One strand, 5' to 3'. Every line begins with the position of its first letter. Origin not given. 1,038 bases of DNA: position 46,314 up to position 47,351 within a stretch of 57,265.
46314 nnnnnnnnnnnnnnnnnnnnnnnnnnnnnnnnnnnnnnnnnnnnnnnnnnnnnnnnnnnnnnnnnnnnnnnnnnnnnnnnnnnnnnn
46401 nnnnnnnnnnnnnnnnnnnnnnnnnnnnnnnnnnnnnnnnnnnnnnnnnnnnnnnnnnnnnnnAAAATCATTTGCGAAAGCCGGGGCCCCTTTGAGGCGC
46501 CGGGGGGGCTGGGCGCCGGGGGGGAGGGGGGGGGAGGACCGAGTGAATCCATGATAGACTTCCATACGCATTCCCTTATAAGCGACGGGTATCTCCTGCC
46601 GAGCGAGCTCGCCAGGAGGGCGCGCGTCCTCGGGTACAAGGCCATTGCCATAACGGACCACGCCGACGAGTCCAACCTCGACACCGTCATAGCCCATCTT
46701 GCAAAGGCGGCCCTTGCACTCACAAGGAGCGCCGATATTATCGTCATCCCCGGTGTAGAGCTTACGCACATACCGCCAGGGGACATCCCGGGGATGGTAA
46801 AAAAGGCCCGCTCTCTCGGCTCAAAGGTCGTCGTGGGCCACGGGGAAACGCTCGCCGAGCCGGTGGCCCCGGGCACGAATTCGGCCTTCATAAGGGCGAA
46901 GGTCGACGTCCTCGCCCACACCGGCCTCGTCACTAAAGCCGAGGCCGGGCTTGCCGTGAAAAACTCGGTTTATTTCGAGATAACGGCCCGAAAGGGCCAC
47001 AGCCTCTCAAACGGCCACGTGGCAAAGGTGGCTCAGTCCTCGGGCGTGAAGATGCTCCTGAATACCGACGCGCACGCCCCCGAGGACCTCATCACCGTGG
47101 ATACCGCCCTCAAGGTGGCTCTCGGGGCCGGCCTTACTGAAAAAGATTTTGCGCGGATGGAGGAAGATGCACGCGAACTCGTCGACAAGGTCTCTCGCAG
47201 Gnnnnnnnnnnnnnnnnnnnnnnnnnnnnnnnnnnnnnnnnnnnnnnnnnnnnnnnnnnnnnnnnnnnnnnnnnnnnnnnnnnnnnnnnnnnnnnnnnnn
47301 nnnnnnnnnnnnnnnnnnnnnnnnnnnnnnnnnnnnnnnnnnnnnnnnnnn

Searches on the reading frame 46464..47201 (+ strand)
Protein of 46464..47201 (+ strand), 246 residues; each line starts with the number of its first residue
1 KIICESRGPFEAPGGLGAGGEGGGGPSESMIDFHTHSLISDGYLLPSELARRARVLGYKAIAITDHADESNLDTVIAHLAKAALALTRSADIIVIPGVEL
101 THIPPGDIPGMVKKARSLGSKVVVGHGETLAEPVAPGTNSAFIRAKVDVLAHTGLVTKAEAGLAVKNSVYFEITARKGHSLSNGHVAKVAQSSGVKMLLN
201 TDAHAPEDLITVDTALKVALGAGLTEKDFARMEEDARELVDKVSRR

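Call 68: search_protein_families(library=pfam, proteins=[window:46464-47201:+], max_evalue=0.001)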
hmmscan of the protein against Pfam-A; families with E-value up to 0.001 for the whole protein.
window:46464-47201:+ (246 aa): 1 family
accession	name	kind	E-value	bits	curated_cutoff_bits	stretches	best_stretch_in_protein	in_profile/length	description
PF02811.25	PHP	-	6.4e-08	33.5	26.4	1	32-104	1-67/164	PHP domain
